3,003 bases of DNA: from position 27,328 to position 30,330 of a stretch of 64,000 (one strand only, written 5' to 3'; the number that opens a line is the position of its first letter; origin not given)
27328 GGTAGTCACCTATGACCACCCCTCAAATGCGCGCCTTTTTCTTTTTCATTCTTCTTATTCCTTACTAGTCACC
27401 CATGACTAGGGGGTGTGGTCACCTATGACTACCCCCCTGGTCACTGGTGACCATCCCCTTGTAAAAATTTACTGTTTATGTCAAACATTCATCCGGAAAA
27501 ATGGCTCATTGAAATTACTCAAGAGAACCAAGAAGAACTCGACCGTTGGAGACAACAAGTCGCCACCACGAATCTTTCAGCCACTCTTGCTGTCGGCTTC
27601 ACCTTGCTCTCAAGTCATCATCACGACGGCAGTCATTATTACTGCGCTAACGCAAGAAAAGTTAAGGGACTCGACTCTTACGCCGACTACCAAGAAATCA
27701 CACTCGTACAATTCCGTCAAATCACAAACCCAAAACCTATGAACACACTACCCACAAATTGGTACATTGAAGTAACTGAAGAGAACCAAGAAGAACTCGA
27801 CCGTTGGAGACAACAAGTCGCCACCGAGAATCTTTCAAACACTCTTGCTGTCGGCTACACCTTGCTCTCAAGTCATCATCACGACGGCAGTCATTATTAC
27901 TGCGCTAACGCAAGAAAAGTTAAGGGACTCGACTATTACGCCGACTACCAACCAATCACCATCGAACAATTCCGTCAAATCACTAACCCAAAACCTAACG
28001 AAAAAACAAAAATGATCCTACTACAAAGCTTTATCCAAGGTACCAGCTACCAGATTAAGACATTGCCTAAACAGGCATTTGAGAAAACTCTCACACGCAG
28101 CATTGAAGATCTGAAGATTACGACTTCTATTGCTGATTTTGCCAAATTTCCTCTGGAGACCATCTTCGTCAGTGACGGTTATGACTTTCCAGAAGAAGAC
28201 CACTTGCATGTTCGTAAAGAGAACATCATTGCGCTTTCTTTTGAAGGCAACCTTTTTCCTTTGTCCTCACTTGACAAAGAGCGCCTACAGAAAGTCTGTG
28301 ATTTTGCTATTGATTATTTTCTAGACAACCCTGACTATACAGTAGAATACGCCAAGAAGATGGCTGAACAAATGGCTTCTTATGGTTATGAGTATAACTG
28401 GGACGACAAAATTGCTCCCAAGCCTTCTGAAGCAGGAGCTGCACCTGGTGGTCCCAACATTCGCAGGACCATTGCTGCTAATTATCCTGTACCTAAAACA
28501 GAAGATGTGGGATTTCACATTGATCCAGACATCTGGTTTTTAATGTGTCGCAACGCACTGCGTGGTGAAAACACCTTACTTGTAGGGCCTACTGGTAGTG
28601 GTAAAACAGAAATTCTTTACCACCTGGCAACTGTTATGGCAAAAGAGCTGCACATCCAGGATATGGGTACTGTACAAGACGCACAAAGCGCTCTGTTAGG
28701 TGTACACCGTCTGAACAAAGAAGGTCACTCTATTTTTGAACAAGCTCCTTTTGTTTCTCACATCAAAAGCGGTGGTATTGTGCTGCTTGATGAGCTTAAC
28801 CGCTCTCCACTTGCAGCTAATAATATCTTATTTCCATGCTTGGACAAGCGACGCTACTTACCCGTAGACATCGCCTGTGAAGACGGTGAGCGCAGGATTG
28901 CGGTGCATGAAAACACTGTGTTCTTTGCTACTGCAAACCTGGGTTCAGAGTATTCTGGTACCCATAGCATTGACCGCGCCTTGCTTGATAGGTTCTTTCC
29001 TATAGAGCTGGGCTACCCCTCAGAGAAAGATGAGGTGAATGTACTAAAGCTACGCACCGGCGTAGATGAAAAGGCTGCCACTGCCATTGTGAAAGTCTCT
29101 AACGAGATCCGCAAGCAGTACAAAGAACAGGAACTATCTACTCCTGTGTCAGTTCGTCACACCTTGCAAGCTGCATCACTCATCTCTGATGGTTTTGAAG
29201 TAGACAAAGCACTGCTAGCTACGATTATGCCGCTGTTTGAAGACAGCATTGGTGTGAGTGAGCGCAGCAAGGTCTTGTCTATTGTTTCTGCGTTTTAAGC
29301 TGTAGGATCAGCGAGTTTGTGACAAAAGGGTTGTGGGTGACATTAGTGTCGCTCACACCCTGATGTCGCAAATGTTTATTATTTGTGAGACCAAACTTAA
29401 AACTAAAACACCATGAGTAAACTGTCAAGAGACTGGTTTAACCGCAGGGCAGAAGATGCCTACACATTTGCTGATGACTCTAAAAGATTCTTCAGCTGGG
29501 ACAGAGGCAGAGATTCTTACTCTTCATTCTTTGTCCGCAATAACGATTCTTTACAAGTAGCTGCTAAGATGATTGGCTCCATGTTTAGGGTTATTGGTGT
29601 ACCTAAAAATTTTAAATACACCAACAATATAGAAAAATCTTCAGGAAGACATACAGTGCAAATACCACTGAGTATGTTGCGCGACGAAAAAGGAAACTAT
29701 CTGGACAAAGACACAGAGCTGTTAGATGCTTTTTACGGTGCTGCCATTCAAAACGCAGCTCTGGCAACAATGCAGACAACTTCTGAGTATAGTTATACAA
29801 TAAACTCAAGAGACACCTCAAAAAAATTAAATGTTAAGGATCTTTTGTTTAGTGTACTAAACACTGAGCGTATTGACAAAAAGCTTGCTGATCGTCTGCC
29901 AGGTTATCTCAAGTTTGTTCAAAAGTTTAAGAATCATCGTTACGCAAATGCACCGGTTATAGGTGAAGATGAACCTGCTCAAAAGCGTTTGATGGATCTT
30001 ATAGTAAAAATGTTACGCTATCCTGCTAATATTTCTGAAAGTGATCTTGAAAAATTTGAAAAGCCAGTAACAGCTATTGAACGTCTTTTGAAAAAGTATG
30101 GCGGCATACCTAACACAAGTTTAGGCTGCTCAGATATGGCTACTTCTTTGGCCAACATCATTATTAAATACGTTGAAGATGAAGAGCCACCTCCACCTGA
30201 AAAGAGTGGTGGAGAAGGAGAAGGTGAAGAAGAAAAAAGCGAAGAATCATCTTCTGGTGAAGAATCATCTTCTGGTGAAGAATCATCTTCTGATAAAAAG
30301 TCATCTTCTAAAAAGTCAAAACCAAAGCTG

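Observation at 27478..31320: Phage-encoded MoxR-family AAA+ ATPase plus vWA/MIDAS protein pair (CobS/CobT-like) with unusual additions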

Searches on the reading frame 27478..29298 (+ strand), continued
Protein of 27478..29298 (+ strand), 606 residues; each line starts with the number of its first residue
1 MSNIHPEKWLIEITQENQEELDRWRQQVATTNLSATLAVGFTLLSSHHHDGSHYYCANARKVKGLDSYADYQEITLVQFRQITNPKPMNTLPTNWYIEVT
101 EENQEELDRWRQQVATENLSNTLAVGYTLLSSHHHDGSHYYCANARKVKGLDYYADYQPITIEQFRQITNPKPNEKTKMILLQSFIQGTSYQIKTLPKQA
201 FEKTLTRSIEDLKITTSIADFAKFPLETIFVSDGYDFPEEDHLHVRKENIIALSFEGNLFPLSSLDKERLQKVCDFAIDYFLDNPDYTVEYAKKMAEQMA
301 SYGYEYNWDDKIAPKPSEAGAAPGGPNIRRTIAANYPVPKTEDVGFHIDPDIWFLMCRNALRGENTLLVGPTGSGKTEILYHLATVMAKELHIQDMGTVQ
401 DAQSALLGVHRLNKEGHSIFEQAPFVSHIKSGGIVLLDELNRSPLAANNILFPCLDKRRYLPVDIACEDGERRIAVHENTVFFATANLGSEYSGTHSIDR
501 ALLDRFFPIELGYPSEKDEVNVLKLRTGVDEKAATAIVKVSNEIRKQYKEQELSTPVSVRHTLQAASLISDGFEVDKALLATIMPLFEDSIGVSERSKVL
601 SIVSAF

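Call 26: find_encoding_contigs(protein=P0055, flank=7000, max_places=1)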
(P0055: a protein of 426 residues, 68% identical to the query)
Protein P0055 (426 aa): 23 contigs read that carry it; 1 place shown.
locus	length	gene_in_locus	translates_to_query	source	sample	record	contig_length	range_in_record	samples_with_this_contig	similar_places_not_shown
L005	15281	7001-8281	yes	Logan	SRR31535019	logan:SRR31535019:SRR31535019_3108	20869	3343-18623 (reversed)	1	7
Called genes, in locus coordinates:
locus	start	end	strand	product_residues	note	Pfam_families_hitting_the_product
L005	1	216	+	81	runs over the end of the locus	-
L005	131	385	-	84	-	-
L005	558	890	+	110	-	-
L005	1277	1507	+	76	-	-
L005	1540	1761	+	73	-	-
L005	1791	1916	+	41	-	-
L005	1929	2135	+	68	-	-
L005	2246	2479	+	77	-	-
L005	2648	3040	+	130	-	-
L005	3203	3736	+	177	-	-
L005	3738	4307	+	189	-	PF01832:Glucosaminidase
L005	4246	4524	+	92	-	-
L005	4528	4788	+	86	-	-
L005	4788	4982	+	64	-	-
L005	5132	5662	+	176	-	-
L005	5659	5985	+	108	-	-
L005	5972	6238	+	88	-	PF13730:HTH_36, PF09339:HTH_IclR (weak), PF13412:HTH_24 (faint)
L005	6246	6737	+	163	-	-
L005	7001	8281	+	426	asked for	PF07724:AAA_2 (faint), PF07728:AAA_5, PF08406:CbbQ_C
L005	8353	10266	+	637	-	PF11775:CobT_C (faint)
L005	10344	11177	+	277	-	PF20903:SPL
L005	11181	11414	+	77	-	-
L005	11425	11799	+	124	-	-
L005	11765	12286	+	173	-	-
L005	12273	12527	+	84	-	-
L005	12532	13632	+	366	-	PF00004:AAA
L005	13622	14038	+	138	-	PF24749:DUF7695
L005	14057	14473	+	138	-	-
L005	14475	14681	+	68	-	-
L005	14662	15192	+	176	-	-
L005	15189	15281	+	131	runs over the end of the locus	PF21866:DUF6915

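Call 28: search_protein_families(library=pfam, proteins=[P0112, P0116, P0004], max_evalue=0.01)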
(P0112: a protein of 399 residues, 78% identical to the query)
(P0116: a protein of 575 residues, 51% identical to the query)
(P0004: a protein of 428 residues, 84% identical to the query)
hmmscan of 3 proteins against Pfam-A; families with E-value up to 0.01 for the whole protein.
P0112 (399 aa): 4 families
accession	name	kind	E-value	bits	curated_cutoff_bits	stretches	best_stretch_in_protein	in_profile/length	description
PF18882.5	DUF5647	-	1.6e-05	25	27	0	2-40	25-63/79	Family of unknown function (DUF5647)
PF11294.13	DUF3095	-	0.00012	21.8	22.2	0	75-100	7-32/378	Protein of unknown function (DUF3095)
PF09107.17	SelB-wing_3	-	0.00017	21.5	23.2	0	243-259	5-21/47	Elongation factor SelB, winged helix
PF17186.10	Lipocalin_9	-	0.0049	17.4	26.2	0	128-189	25-86/131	Lipocalin-like domain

P0116 (575 aa): 2 families
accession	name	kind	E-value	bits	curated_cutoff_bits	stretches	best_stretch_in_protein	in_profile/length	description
PF05190.23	MutS_IV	-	0.0022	18.7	22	0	334-373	29-69/92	MutS family domain IV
PF09107.17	SelB-wing_3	-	0.0031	17.4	23.2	0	242-255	7-20/47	Elongation factor SelB, winged helix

P0004 (428 aa): 13 families
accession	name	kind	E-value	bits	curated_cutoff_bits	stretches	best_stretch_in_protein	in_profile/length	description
PF07728.20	AAA_5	-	4.1e-20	72.6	22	1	188-328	2-139/139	AAA domain (dynein-related subfamily)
PF08406.16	CbbQ_C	-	3.2e-10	40.5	20.6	1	341-406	1-65/85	CbbQ/NirQ/NorQ C-terminal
PF07724.20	AAA_2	-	1.5e-07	32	27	1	187-319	5-134/166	AAA domain (Cdc48 subfamily)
PF07726.17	AAA_3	-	1.4e-05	25.5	27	1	189-329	3-130/131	ATPase family associated with various cellular activities (AAA)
PF00004.35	AAA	-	5.1e-05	24.2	21.2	1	189-328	2-123/131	ATPase family associated with various cellular activities (AAA)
PF20030.5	bpMoxR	-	6.9e-05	22.4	27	1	178-283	24-127/205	MoxR domain in the MoxR-vWA-beta-propeller ternary systems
PF12775.13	AAA_7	-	7.8e-05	22.7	25.8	1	176-216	24-64/181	P-loop containing dynein motor region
PF13191.12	AAA_16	-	0.0006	20.8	32.6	1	184-217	21-52/167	AAA ATPase domain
PF00005.33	ABC_tran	-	0.0017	19.4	25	1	183-221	9-42/137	ABC transporter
PF00158.32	Sigma54_activat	-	0.0017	18.5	20.2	1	187-287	24-127/168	Sigma-54 interaction domain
PF12774.13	AAA_6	-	0.0036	16.8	25.2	0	189-223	36-70/327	Hydrolytic ATP binding site of dynein motor region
PF05496.18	RuvB_N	-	0.006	16.8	27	0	187-308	35-140/159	Holliday junction DNA helicase RuvB P-loop domain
PF05729.18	NACHT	-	0.0076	16.5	26.7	0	188-216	3-31/167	NACHT domain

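Call 78: find_encoding_contigs(protein=P0003, flank=5000, max_places=2)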
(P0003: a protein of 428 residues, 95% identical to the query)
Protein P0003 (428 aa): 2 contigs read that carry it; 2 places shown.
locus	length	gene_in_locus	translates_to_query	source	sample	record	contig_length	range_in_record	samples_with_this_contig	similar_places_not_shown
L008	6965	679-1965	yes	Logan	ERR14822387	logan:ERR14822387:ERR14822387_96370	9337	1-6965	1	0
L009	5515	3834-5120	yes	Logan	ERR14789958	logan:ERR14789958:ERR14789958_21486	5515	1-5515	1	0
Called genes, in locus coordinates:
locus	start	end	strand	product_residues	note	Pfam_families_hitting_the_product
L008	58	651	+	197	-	-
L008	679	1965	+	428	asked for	PF07724:AAA_2 (weak), PF07728:AAA_5, PF08406:CbbQ_C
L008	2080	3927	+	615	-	PF00092:VWA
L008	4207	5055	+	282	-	PF01145:Band_7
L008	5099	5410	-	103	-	-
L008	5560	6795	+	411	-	PF20720:nSTAND3 (weak), PF00004:AAA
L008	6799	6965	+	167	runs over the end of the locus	-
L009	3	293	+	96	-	?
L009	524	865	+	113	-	-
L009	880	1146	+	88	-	-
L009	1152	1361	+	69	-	-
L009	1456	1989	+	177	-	-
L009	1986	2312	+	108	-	-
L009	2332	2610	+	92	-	PF13730:HTH_36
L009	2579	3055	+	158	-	-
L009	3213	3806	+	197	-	-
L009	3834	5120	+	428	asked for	PF07724:AAA_2 (weak), PF07728:AAA_5, PF08406:CbbQ_C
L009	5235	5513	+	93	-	?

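Call 82: search_protein_families(library=phrogs, proteins=[L009:3213-3803:+], max_evalue=0.001)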
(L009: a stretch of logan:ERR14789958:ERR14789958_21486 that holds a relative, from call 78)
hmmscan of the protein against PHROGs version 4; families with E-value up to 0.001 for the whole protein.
L009:3213-3803:+ (197 aa): 0 families

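Call 98: search_protein_families(library=padloc, proteins=[window:27478-29298:+], max_evalue=0.001)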
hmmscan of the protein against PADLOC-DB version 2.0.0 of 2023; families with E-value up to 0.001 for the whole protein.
window:27478-29298:+ (606 aa): 2 families
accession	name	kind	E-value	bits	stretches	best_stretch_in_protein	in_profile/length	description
PDLC03838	DolB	-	0.00018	18.9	0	367-506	170-296/375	-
PDLC00263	LmuB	-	0.00067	17.6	0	520-587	74-141/204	AAA ATPase domain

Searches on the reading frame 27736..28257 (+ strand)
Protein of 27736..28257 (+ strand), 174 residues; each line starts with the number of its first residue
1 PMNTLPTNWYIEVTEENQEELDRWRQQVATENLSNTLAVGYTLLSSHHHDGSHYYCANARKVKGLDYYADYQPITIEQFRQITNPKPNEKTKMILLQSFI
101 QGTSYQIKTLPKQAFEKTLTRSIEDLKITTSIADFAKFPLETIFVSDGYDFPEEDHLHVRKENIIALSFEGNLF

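Call 99: find_related_loci(query=window:27736-28257:+, collection=viral_contigs, flank=3000)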
Query window:27736-28257:+ (174 aa) in viral_contigs; peptide patterns used: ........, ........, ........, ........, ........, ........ (x = any residue, [..] = any of these).
9 stretches matched a pattern; 5 encode a relative of the query (tblastn E <= 1e-3); 5 distinct loci.
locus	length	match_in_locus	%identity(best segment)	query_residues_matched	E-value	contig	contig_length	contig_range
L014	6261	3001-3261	97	88-174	2e-53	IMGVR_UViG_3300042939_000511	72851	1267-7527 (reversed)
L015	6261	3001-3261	97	88-174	2e-53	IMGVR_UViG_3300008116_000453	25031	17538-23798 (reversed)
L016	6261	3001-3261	97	88-174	2e-53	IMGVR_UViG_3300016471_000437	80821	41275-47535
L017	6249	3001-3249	70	92-174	1e-35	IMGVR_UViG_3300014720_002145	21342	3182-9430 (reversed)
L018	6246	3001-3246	72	93-174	3e-35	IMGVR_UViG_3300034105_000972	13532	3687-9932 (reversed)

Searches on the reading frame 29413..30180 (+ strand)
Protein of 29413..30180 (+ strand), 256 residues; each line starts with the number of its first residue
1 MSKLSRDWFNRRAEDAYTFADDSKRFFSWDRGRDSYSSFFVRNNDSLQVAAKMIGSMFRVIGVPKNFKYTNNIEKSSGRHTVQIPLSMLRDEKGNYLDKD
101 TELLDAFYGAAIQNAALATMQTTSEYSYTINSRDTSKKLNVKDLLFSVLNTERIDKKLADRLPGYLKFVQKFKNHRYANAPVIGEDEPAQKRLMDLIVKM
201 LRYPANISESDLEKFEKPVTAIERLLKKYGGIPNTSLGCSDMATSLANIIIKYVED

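Call 68: search_protein_families(library=pfam, proteins=[window:29413-30180:+], max_evalue=0.1)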
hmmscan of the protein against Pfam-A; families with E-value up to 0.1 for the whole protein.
window:29413-30180:+ (256 aa): 0 families
